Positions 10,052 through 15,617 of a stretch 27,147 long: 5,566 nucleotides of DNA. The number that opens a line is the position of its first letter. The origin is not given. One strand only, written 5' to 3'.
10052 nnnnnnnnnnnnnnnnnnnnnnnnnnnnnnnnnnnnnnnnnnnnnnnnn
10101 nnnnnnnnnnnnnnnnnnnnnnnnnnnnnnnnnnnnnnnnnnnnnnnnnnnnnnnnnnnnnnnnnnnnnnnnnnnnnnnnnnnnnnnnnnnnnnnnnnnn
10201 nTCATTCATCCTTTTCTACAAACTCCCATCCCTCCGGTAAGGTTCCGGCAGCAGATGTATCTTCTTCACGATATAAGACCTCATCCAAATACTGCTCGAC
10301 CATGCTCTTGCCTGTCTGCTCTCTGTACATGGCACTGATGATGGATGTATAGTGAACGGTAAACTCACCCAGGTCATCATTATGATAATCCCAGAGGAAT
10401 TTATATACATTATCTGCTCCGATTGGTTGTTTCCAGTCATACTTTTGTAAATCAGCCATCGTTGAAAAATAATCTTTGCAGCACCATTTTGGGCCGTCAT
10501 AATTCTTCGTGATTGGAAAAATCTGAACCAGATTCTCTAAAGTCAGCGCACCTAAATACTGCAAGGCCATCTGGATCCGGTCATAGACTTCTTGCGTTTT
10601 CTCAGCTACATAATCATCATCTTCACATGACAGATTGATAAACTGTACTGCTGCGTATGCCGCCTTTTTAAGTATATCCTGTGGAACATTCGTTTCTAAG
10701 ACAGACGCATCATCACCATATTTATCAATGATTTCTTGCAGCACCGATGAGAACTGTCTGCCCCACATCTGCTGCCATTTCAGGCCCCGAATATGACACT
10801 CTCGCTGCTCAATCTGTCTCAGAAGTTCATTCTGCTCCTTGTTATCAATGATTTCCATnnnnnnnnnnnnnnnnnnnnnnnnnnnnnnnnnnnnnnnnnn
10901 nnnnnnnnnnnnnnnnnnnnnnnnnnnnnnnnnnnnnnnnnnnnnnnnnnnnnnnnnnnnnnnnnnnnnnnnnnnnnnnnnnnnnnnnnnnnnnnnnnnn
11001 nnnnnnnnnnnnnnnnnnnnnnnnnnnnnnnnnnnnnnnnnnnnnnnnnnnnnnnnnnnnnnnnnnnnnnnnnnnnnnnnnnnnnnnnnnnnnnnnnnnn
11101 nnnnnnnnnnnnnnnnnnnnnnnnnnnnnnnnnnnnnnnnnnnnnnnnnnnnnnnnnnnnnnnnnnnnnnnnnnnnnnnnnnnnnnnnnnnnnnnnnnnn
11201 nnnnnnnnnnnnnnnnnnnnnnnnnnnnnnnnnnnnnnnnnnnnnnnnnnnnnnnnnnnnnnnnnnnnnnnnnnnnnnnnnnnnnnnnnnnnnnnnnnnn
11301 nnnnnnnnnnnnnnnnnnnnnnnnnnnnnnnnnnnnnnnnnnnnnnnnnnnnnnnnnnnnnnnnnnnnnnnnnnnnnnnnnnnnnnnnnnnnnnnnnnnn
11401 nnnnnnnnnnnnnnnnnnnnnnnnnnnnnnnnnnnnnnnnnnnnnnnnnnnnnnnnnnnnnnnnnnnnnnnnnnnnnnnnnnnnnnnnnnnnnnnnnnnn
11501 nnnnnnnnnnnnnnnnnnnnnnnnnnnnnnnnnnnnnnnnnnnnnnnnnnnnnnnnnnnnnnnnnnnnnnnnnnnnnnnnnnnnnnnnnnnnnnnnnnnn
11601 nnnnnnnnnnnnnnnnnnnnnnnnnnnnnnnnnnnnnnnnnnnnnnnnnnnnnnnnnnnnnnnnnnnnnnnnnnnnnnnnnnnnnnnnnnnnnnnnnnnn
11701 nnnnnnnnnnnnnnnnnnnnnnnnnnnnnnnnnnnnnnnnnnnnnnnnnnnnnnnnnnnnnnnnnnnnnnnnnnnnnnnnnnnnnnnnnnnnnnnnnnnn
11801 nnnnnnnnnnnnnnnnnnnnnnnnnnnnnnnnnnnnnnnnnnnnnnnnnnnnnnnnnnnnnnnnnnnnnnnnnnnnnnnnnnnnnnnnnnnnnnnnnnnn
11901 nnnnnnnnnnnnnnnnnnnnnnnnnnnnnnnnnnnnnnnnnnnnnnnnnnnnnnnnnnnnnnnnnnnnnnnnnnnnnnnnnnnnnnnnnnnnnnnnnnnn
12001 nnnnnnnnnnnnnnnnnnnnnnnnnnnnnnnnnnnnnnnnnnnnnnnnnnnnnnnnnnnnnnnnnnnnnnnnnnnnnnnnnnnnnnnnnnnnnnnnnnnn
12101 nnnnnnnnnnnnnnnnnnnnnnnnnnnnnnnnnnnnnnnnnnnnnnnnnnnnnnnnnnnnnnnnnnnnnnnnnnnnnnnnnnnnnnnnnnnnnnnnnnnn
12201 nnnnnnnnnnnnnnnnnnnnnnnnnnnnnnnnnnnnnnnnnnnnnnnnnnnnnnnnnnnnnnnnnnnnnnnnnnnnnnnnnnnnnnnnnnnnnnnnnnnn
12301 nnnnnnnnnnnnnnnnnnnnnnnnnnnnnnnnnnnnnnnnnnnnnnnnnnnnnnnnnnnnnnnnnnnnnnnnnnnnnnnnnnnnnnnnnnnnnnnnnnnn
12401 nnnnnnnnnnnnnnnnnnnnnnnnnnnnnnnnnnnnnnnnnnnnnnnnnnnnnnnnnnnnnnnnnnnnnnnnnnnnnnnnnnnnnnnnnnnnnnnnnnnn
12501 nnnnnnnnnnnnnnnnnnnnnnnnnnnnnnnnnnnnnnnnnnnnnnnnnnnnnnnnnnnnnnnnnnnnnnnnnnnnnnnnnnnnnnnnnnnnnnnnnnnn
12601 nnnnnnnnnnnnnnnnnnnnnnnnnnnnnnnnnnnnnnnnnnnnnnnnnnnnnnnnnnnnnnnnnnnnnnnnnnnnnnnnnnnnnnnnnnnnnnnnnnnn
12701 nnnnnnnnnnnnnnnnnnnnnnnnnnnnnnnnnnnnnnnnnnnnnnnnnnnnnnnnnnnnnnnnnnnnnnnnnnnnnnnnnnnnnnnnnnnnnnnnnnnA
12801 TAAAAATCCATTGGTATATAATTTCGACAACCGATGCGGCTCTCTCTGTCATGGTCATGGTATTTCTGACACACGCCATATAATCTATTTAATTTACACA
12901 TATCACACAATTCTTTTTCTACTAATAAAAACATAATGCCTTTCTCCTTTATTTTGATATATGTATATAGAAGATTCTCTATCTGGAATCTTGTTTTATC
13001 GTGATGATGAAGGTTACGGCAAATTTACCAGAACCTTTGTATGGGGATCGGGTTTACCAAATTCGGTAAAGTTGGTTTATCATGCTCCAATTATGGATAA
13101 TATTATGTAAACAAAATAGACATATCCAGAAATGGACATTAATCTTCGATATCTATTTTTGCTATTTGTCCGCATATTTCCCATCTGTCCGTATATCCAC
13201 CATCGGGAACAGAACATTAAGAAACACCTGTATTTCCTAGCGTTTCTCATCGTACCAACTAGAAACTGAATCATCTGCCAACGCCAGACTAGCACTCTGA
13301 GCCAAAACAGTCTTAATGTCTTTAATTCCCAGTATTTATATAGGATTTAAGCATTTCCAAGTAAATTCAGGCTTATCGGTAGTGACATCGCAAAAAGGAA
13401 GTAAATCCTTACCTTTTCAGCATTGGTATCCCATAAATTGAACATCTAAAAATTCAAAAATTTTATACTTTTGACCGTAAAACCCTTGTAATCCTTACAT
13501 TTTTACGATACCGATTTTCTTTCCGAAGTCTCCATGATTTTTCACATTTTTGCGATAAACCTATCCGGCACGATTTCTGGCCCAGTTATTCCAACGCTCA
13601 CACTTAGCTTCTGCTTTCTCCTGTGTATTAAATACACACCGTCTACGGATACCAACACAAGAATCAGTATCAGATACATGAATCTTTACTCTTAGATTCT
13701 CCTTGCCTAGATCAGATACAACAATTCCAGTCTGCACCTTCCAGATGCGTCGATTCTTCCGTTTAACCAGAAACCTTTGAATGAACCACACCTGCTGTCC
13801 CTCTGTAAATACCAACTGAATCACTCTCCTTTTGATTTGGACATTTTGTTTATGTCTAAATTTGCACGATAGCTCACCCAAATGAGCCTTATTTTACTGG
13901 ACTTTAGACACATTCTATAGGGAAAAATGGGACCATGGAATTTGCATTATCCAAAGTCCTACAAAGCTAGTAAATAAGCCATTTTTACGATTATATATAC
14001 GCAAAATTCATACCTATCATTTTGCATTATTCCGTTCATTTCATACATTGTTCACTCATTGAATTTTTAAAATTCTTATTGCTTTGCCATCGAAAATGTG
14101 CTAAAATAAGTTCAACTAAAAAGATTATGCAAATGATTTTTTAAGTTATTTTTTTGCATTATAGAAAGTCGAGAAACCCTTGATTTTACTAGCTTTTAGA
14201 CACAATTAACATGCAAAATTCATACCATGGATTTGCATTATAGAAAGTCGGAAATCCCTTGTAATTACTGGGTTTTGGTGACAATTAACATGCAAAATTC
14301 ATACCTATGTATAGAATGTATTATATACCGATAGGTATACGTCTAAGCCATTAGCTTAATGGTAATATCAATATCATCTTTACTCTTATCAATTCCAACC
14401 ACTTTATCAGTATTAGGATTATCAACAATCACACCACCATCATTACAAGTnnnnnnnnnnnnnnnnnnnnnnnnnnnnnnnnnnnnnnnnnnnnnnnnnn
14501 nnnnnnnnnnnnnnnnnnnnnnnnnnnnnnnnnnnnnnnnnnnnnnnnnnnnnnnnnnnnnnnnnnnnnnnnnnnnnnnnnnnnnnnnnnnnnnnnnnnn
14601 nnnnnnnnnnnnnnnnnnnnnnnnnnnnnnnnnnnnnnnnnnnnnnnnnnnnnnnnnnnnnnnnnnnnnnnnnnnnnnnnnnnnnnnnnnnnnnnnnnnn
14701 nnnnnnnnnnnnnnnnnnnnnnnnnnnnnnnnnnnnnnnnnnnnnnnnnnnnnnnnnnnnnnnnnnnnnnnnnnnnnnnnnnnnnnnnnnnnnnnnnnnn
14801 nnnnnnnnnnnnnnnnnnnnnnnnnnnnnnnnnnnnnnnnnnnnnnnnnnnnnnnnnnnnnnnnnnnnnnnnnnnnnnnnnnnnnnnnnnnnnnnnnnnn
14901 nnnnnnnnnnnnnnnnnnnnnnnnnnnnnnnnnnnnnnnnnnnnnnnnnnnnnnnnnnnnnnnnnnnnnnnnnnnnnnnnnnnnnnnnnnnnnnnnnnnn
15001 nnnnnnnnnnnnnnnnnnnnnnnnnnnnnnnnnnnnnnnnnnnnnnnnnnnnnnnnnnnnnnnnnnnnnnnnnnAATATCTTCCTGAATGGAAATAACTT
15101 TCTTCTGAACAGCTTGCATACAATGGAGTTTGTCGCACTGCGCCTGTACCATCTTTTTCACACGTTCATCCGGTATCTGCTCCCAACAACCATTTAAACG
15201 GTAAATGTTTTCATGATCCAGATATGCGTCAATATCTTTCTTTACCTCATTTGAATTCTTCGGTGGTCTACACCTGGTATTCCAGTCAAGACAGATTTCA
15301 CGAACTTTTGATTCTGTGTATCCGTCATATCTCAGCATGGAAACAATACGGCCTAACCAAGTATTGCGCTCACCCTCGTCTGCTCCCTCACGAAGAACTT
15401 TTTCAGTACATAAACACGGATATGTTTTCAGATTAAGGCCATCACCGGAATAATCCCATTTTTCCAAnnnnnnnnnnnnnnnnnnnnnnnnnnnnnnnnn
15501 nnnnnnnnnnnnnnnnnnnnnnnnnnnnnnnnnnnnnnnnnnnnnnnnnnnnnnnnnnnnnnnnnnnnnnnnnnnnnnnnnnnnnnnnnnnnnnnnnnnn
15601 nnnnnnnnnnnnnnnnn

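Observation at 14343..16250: AEP-type primase-polymerase as the element's replication protein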

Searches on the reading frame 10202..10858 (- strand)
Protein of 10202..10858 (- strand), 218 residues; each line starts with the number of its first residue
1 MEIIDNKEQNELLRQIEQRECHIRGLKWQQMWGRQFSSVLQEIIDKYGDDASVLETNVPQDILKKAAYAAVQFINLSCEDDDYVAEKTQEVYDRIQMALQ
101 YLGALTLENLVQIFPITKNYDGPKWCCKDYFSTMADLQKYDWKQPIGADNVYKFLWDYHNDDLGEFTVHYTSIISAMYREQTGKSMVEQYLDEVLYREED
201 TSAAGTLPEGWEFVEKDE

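Call 6: search_protein_families(library=pfam, proteins=[window:10202-10858:-], max_evalue=0.01)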
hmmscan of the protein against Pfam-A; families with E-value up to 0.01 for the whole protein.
window:10202-10858:- (218 aa): 0 families

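Call 107: search_solved_structures(query=window:10202-10858:-, max_evalue=0.1)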
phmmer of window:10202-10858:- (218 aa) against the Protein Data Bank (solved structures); distinct sequences matched with E-value up to 0.1: 0.

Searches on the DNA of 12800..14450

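Call 42: search_rna_families(source=window, start=12800, end=14450, threshold=evalue, max_evalue=1)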
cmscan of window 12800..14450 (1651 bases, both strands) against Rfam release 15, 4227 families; matches with E-value up to 1: 1.
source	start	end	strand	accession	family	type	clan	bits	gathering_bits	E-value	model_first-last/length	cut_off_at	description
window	13380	13491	+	RF02756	ES239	Gene; sRNA;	-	20.2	62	0.72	1-123/123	no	ES239 sRNA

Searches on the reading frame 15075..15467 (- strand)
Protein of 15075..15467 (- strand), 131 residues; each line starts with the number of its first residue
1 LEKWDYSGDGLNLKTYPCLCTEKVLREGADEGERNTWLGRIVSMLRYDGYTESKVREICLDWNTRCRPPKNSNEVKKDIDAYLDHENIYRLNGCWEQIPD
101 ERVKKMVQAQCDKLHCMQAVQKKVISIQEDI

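Call 49: search_solved_structures(query=A3, max_evalue=10, show_alignments=5)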
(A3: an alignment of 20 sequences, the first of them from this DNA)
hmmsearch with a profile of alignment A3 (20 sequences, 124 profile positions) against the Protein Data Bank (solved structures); distinct sequences matched with E-value up to 10: 8.
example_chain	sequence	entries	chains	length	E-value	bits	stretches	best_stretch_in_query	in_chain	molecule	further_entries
1ryk_A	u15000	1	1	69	0.46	13.6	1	28-64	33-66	Protein yjbJ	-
4inw_A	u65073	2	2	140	0.93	12.6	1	70-102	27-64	Pheromone-binding protein 1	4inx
2kph_A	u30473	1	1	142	0.96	12.5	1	70-102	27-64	Pheromone binding protein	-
5kga_A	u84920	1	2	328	1.1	12.3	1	25-62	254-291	Predicted acetyltransferase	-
5kgh_A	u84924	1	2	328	1.2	12.3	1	25-62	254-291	Predicted acetyltransferase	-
5kf1_A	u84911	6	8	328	1.2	12.3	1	25-62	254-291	Predicted acetyltransferase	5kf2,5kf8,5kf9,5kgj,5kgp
7vrg_A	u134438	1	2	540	1.4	12.1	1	45-118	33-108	Chitinase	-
5gpr_A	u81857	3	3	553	1.4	12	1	45-118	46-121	Chitinase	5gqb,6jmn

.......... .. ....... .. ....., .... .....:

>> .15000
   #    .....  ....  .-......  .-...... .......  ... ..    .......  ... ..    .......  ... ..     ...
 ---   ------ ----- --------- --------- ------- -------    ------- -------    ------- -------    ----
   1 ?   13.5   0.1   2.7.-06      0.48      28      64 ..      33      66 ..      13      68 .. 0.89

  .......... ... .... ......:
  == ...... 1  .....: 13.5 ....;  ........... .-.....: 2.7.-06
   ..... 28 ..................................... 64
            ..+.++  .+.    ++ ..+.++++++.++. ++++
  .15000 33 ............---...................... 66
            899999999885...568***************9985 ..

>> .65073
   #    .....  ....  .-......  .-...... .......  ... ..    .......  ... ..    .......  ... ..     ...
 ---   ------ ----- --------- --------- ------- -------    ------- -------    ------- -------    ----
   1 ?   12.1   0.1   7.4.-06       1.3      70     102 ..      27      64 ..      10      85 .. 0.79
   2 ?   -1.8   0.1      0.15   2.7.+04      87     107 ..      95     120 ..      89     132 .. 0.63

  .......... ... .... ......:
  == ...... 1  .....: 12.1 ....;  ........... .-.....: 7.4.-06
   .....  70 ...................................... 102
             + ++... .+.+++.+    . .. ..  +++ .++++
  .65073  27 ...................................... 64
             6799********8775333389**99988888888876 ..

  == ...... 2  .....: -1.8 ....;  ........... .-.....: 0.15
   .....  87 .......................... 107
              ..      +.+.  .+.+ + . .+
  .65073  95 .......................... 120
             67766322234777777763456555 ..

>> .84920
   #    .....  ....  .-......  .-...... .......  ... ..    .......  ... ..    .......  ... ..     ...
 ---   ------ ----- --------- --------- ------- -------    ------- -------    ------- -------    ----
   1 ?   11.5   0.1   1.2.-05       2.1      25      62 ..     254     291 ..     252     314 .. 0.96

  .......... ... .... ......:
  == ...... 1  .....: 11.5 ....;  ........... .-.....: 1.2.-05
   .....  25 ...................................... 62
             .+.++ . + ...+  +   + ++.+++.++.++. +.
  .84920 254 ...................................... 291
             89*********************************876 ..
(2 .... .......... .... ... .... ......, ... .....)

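Call 58: predict_structure(alignment_id=A3)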
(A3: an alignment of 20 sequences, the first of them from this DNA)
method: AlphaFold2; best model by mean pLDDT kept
length: 131 residues; sequences in the alignment: 20
mean_pLDDT: 80.7   pTM: 0.74
mean pLDDT of the five models: 80.7, 80.2, 80.1, 79.6, 79.6
residues with pLDDT >= 90: 71; 70-90: 26; 50-70: 17; < 50: 17
segments of 3 or more residues with pLDDT < 50: 1-3, 7-15, 128-131
pLDDT, mean of each block of 10 residues (from residue 1): 45 57 94 95 91 98 98 98 85 82 91 71 51 40
secondary structure, 60 per line:
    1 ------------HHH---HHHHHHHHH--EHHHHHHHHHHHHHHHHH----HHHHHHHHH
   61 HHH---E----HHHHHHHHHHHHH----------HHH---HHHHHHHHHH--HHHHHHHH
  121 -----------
elements in order: H19-27 H31-47 H52-63 H72-84 H101-110 H113-120
